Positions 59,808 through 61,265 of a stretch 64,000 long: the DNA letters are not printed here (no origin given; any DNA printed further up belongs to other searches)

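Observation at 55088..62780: Orphan Qmo-like electron-transfer operon wired to sulfur-carrier proteins (ArsR-TusA-MvhD-HdrA-HdrA-x-QmoC-DsrE-DHOD) without aprBA, sat or dsr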

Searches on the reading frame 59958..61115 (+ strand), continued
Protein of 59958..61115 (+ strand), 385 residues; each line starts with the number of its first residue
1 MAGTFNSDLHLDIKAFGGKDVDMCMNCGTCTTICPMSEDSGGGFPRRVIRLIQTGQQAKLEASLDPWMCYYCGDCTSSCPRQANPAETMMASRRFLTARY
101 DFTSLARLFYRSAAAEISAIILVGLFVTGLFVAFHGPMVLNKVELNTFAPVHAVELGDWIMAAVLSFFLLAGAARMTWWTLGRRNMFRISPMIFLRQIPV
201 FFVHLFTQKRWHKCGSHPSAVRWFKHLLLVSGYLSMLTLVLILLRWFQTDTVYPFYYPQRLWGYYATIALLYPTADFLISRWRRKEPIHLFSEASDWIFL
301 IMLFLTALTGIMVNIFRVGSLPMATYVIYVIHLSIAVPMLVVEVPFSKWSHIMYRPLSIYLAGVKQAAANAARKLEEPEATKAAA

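Call 39: search_protein_families(library=pfam, proteins=[L025:11172-11534:+, L032:11244-11618:+, L047:11144-11512:+, L035:11277-12524:+, L066:11147-12337:+, L002:9751-9990:+, L001:9759-10004:+], max_evalue=1)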
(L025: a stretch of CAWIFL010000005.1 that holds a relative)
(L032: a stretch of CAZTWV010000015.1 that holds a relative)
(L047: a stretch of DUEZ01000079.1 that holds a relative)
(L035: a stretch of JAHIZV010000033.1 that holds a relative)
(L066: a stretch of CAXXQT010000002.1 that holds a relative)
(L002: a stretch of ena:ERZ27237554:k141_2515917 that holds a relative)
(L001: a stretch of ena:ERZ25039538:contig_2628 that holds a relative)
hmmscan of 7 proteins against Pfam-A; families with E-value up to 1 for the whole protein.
L025:11172-11534:+ (120 aa): 2 families
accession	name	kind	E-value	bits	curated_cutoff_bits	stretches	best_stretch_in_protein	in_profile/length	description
PF02635.20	DsrE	-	8.8e-06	26.3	22.7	1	19-94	19-92/116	DsrE/DsrF-like family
PF13686.11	DrsE_2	-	0.0001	22.8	25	1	3-38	3-38/156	DsrE/DsrF/DrsH-like family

L032:11244-11618:+ (124 aa): 2 families
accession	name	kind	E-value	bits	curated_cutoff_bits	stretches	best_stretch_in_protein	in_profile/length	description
PF13686.11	DrsE_2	-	1.1e-09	38.9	25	2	7-60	2-55/156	DsrE/DsrF/DrsH-like family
PF02635.20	DsrE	-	1.5e-05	25.6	22.7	1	9-110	2-102/116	DsrE/DsrF-like family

L047:11144-11512:+ (122 aa): 2 families
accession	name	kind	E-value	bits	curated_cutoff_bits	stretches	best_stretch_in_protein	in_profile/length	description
PF13686.11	DrsE_2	-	1.7e-07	31.8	25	2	59-120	95-155/156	DsrE/DsrF/DrsH-like family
PF02635.20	DsrE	-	0.00035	21.2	22.7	1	33-108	31-102/116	DsrE/DsrF-like family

L035:11277-12524:+ (415 aa): 11 families
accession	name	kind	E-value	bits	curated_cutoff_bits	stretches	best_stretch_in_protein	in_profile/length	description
PF07992.20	Pyr_redox_2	-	1.1e-15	58.3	26.1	2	4-145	2-142/291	Pyridine nucleotide-disulphide oxidoreductase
PF13454.12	NAD_binding_9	-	4.3e-06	27.2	21.8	1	7-40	2-35/155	FAD-NAD(P)-binding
PF04820.20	Trp_halogenase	-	0.00028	20.3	21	1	4-46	1-43/458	Tryptophan halogenase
PF01266.30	DAO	-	0.0046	17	27.9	1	4-38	1-31/353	FAD dependent oxidoreductase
PF21706.3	FCSD_central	-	0.0081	16.7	27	1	138-251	3-116/116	Sulfide dehydrogenase [flavocytochrome c] flavoprotein chain, central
PF03486.20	HI0933_like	-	0.025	14.5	50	0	4-24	2-22/244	HI0933-like protein Rossmann domain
PF01494.25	FAD_binding_3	-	0.03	14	22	1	4-44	3-39/349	FAD binding domain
PF03435.24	Sacchrp_dh_NADP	-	0.12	13.1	25.1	1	5-40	1-34/129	Saccharopine dehydrogenase NADP binding domain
PF13660.11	DUF4147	-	0.14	12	23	0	3-37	40-74/234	Domain of unknown function (DUF4147)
PF01488.26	Shikimate_DH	-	0.15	12.5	24.3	1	3-24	13-34/138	Shikimate / quinate 5-dehydrogenase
PF05834.18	Lycopene_cycl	-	0.34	10.4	23.4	0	5-36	2-31/380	Lycopene cyclase protein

L066:11147-12337:+ (396 aa): 12 families
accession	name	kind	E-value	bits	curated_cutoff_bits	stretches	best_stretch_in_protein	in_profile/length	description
PF07992.20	Pyr_redox_2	-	3.4e-25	89.5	26.1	1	12-299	2-278/291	Pyridine nucleotide-disulphide oxidoreductase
PF01266.30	DAO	-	4.2e-06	27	27.9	1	12-42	1-31/353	FAD dependent oxidoreductase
PF00070.33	Pyr_redox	-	5.7e-06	27.2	22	1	12-45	1-34/82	Pyridine nucleotide-disulphide oxidoreductase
PF00890.30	FAD_binding_2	-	6.6e-06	26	20.4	1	13-43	2-32/414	FAD binding domain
PF01134.28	GIDA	-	0.00014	21.5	22.1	1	13-67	2-42/391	Glucose inhibited division protein A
PF13450.12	NAD_binding_8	-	0.00066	20.3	21.9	1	15-43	1-29/68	NAD(P)-binding Rossmann-like domain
PF03486.20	HI0933_like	-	0.0046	16.9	50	1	12-41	2-31/244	HI0933-like protein Rossmann domain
PF13738.12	Pyr_redox_3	-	0.012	15.3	30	1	6-107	160-275/305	Pyridine nucleotide-disulphide oxidoreductase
PF02839.19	CBM_5_12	-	0.064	13.7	26.2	1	289-314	6-30/44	Carbohydrate-binding module family 5/12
PF13241.12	NAD_binding_7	-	0.067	14.2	22.1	1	10-43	7-40/104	Putative NAD(P)-binding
PF11312.14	Methyltransf_34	-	0.17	11.6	26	1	28-100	24-96/304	Putative SAM-dependent methyltransferase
PF13454.12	NAD_binding_9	-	0.24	11.8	21.8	0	14-39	1-30/155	FAD-NAD(P)-binding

L002:9751-9990:+ (79 aa): 4 families
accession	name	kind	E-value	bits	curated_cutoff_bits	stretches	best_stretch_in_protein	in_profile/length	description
PF25212.1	HVO_A0114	-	0.0023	18.2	27.6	1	24-62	30-68/84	HVO_A0114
PF21476.4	PF0610-like_N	-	0.013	16.1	33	1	21-47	5-31/50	PF0610-like, N-terminal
PF05331.17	DUF742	-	0.035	14.4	27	1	12-61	38-86/114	Protein of unknown function (DUF742)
PF01978.25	TrmB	-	0.084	13.2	25.6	1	24-75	16-63/68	Sugar-specific transcriptional regulator TrmB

L001:9759-10004:+ (81 aa): 6 families
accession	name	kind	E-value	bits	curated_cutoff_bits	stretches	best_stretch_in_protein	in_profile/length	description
PF21476.4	PF0610-like_N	-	7.1e-05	23.4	33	1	19-48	3-32/50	PF0610-like, N-terminal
PF05331.17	DUF742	-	0.0011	19.2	27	1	14-67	40-92/114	Protein of unknown function (DUF742)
PF01978.25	TrmB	-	0.0085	16.4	25.6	1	24-75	16-63/68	Sugar-specific transcriptional regulator TrmB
PF25212.1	HVO_A0114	-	0.099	12.9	27.6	1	25-64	31-70/84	HVO_A0114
PF08221.17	HTH_9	-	0.11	13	23.4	1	25-61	22-58/62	RNA polymerase III subunit RPC82 helix-turn-helix domain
PF01022.26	HTH_5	-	0.21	11.9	22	1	24-43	9-28/47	Bacterial regulatory protein, arsR family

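Call 40: search_protein_families(library=ncbifam, proteins=[L025:11172-11534:+, L032:11244-11618:+, L035:11277-12524:+, L066:11147-12337:+, L002:11200-11574:+], max_evalue=0.01)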
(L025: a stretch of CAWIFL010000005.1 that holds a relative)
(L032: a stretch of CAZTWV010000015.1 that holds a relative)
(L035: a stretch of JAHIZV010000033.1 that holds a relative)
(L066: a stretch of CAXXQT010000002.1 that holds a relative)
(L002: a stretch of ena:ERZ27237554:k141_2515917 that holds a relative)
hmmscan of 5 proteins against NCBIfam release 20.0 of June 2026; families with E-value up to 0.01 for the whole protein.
L025:11172-11534:+ (120 aa): 1 family
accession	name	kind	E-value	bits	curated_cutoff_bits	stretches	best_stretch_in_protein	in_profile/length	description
NF047629.1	SulfCarrDsrE2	equivalog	0.0037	17.5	210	1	3-52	4-52/159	sulfur carrier protein DsrE2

L032:11244-11618:+ (124 aa): 1 family
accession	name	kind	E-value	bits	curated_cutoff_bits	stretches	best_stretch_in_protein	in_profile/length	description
NF047629.1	SulfCarrDsrE2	equivalog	4.6e-05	23.6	210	1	69-115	104-150/159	sulfur carrier protein DsrE2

L035:11277-12524:+ (415 aa): 14 families
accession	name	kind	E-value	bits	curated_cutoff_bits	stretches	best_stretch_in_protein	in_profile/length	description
NF049943.1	SQR_III_seleno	exception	1.3e-192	640.1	525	1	3-409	1-405/406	type III sulfide quinone reductase, selenoprotein subtype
TIGR03169.1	Nterm_to_SelD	hypoth_equivalog_domain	1.3e-16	60.9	310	1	71-325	68-317/365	pyridine nucleotide-disulfide oxidoreductase family protein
NF041682.1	ant_diox_AndAa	equivalog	2.2e-08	33.2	650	1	74-145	69-144/406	anthranilate 1,2-dioxygenase system ferredoxin--NAD(+) reductase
NF042949.2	3PPDioc_HcaD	equivalog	3.6e-08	32.6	450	1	3-145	2-141/386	3-phenylpropionate/cinnamic acid dioxygenase ferredoxin--NAD(+) reductase subunit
NF045765.1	PhenlGlyoxDHPadH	equivalog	4.3e-07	29.1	475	1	5-145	5-142/416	NADH-dependent phenylglyoxylate dehydrogenase subunit epsilon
TIGR02374.1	nitri_red_nirB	equivalog_domain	5e-06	25.2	578.35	1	6-150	2-144/794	nitrite reductase large subunit NirB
NF007123.0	PRK09564.1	equivalog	1e-05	24.4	458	1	3-152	1-153/444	CoA-disulfide reductase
NF011565.0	PRK14989.1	subfamily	3e-05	22.2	883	1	3-152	4-151/847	nitrite reductase large subunit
TIGR03385.1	CoA_CoA_reduc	equivalog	9.8e-05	21.3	578.8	0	4-146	1-147/439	CoA-disulfide reductase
NF007286.0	PRK09754.1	equivalog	0.0004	19.3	447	1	3-147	4-145/400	phenylpropionate dioxygenase ferredoxin reductase subunit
NF005313.0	PRK06847.1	subfamily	0.0037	16.3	372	0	2-24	4-26/375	hypothetical protein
NF003437.0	PRK04965.1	equivalog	0.0037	16.3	392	0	1-118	1-119/378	NADH:flavorubredoxin reductase NorW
NF046103.1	NOXase_Strep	equivalog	0.0057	15.7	600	0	5-144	2-143/442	H2O-forming NADH oxidase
TIGR03197.1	MnmC_Cterm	equivalog_domain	0.006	15.7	174.2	0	5-39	2-32/400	FAD-dependent 5-carboxymethylaminomethyl-2-thiouridine(34) oxidoreductase MnmC1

L066:11147-12337:+ (396 aa): 48 families (the best 25 are shown)
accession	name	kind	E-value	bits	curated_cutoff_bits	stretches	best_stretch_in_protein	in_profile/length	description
NF049943.1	SQR_III_seleno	exception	1.2e-25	90.2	525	1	11-355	1-342/406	type III sulfide quinone reductase, selenoprotein subtype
TIGR03169.1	Nterm_to_SelD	hypoth_equivalog_domain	2.5e-24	86.3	310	1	62-357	54-340/365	pyridine nucleotide-disulfide oxidoreductase family protein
TIGR04369.1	fusion_not_SelD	hypoth_equivalog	4.8e-12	44.8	700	1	259-357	213-312/701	oxidoreductase/SelD-related fusion protein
TIGR03385.1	CoA_CoA_reduc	equivalog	3.6e-11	42.5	578.8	2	213-299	197-285/439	CoA-disulfide reductase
NF046103.1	NOXase_Strep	equivalog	7.6e-08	31.7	600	1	6-122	143-252/442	H2O-forming NADH oxidase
NF042949.2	3PPDioc_HcaD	equivalog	8.2e-08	31.4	450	1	11-113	2-109/386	3-phenylpropionate/cinnamic acid dioxygenase ferredoxin--NAD(+) reductase subunit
NF007123.0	PRK09564.1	equivalog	8.5e-08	31.3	458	0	213-300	197-287/444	CoA-disulfide reductase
NF045599.1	bili_reduct_long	exception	1.4e-07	30.2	750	1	4-118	498-605/641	bilirubin reductase, long form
TIGR01350.1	lipoamide_DH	equivalog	1.6e-07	30.4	408.8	1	262-298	275-310/461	dihydrolipoyl dehydrogenase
TIGR02374.1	nitri_red_nirB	equivalog_domain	1.9e-07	29.9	578.35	1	234-301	215-282/794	nitrite reductase large subunit NirB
NF009410.0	PRK12771.1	subfamily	3.4e-07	29.2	516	1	7-42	135-170/566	NAD(P)-binding protein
NF003437.0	PRK04965.1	equivalog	7.8e-07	28.4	392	1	11-115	3-112/378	NADH:flavorubredoxin reductase NorW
TIGR01292.1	TRX_reduct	equivalog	7.9e-07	28.2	343.45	1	11-112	142-236/300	thioredoxin-disulfide reductase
NF010037.0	PRK13512.1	equivalog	2e-06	27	394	1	216-298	198-280/438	CoA-disulfide reductase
NF045765.1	PhenlGlyoxDHPadH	equivalog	4.2e-06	25.9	475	1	9-112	142-239/416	NADH-dependent phenylglyoxylate dehydrogenase subunit epsilon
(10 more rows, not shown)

L002:11200-11574:+ (124 aa): 0 families

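Call 64: search_protein_families(library=pfam, proteins=[L063:11625-12383:+, L020:2098-4005:+, L078:12556-13788:+, L078:13785-15371:+, L078:15368-16105:+, L014:11582-12403:+, L018:13560-14663:-], max_evalue=0.00001)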
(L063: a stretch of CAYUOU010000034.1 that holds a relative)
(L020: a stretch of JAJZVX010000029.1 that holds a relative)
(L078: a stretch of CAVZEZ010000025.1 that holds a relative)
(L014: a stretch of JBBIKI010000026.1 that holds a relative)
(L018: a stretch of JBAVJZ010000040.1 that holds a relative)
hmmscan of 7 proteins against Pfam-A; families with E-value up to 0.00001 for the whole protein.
L063:11625-12383:+ (252 aa): 0 families

L020:2098-4005:+ (635 aa): 8 families
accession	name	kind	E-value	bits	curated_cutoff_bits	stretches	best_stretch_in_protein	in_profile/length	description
PF07992.20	Pyr_redox_2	-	1.2e-65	222.3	26.1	1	87-378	2-278/291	Pyridine nucleotide-disulphide oxidoreductase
PF00070.33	Pyr_redox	-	1.5e-21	77.1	22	1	237-314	1-79/82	Pyridine nucleotide-disulphide oxidoreductase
PF02852.28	Pyr_redox_dim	-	5e-14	52.9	25.3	1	416-518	3-103/110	Pyridine nucleotide-disulphide oxidoreductase, dimerisation domain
PF00581.25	Rhodanese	-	2.6e-13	50.7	22.2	1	550-627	12-100/102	Rhodanese-like domain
PF01266.30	DAO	-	6.5e-09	36.2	27.9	0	238-265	2-29/353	FAD dependent oxidoreductase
PF13738.12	Pyr_redox_3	-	2e-08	34.3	30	0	235-368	164-305/305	Pyridine nucleotide-disulphide oxidoreductase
PF13450.12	NAD_binding_8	-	1e-07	32.6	21.9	0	240-268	1-29/68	NAD(P)-binding Rossmann-like domain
PF03486.20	HI0933_like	-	2.2e-06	27.7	50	0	237-269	2-34/244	HI0933-like protein Rossmann domain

L078:12556-13788:+ (410 aa): 8 families
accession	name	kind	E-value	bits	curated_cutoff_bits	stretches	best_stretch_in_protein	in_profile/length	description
PF07992.20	Pyr_redox_2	-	2.4e-13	50.6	26.1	1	5-191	2-115/291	Pyridine nucleotide-disulphide oxidoreductase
PF01266.30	DAO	-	1e-08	35.6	27.9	1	6-46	2-42/353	FAD dependent oxidoreductase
PF00890.30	FAD_binding_2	-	6.1e-08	32.7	20.4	1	6-42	2-38/414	FAD binding domain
PF13187.11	Fer4_9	-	1.3e-07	31.9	27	0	97-121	34-50/52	4Fe-4S dicluster domain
PF13450.12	NAD_binding_8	-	5.7e-07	30.2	21.9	1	8-42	1-35/68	NAD(P)-binding Rossmann-like domain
PF12797.12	Fer4_2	-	1.8e-06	28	24.5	0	101-118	4-21/22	4Fe-4S binding domain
PF00037.32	Fer4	-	1.9e-06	27.9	21.1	0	101-119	2-20/24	4Fe-4S binding domain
PF01494.25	FAD_binding_3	-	9e-06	25.6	22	0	5-36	3-34/349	FAD binding domain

L078:13785-15371:+ (528 aa): 8 families
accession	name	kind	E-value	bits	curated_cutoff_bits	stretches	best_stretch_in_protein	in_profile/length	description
PF02662.21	FlpD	-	9.6e-34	116.5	22.3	1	400-522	1-123/123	Methyl-viologen-reducing hydrogenase, delta subunit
PF00037.32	Fer4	-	5.8e-10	39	21.1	0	322-343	3-24/24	4Fe-4S binding domain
PF12837.12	Fer4_6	-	2.5e-08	33.9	25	0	348-370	2-24/24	4Fe-4S binding domain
PF14697.11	Fer4_21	-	3.6e-08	33.9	35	1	320-371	1-58/59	4Fe-4S dicluster domain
PF12838.12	Fer4_7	-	9.4e-08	32.8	27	1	326-369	1-52/52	4Fe-4S dicluster domain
PF13484.11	Fer4_16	-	1.4e-06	29.4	30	0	355-373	2-20/66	4Fe-4S double cluster binding domain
PF25160.1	LdpA_Fe-S-bd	-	1.7e-06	28.1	27.6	1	332-372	8-45/49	LdpA Fe-S cluster-binding domain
PF13237.11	Fer4_10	-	4e-06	27.1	25.5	1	322-366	4-53/53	4Fe-4S dicluster domain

L078:15368-16105:+ (245 aa): 4 families
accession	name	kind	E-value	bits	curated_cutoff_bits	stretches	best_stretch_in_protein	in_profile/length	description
PF13183.11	Fer4_8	-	3.2e-10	40.8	27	1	36-96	3-68/68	4Fe-4S dicluster domain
PF13534.11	Fer4_17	-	2e-08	35.1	22.2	1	38-96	2-60/61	4Fe-4S dicluster domain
PF13187.11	Fer4_9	-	4e-08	33.6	27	1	38-95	2-50/52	4Fe-4S dicluster domain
PF12838.12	Fer4_7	-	1.7e-07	32.1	27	1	38-95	2-51/52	4Fe-4S dicluster domain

L014:11582-12403:+ (273 aa): 1 family
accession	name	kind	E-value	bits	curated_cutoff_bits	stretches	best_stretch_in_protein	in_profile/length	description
PF13189.12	Cytidylate_kin2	-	2.7e-23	83.5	28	1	3-170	1-175/176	Cytidylate kinase-like family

L018:13560-14663:- (367 aa): 5 families
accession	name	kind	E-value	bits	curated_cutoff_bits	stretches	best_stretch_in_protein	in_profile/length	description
PF12801.12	Fer4_5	-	2.5e-17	63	22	2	106-148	1-44/48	4Fe-4S binding domain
PF13237.11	Fer4_10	-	2.5e-09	37.4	25.5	1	259-304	2-53/53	4Fe-4S dicluster domain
PF00037.32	Fer4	-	9.9e-09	35.1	21.1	0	292-306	7-21/24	4Fe-4S binding domain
PF14697.11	Fer4_21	-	1e-07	32.4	35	1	262-310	4-58/59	4Fe-4S dicluster domain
PF12798.12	Fer4_3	-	7.1e-06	26.9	27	0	293-305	1-13/15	4Fe-4S binding domain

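Call 72: predict_structure(alignment_id=A1)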
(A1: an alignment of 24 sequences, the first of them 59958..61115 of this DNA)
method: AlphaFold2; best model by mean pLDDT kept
length: 385 residues; sequences in the alignment: 24
mean_pLDDT: 80.9   pTM: 0.80
mean pLDDT of the five models: 80.9, 77.5, 76.0, 71.9, 71.8
residues with pLDDT >= 90: 116; 70-90: 195; 50-70: 54; < 50: 20
segments of 3 or more residues with pLDDT < 50: 39-42, 71-78, 211-215
pLDDT, mean of each block of 10 residues (from residue 1): 74 83 64 52 67 88 79 45 72 91 91 93 95 87 87 87 90 92 84 92 71 54 81 84 77 72 88 90 75 84 93 89 94 93 85 86 90 71 53
secondary structure, 60 per line:
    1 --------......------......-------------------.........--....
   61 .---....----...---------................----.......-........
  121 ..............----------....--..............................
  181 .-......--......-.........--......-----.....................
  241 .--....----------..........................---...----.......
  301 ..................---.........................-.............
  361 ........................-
elements in order: H9-14 H21-26 H46-54 H57-61 H65-68 H85-100 H105-111 H113-134 H145-148 H151-181 H183-188 H191-196 H198-206 H209-214 H220-241 H244-247 H258-283 H294-318 H322-346 H348-384
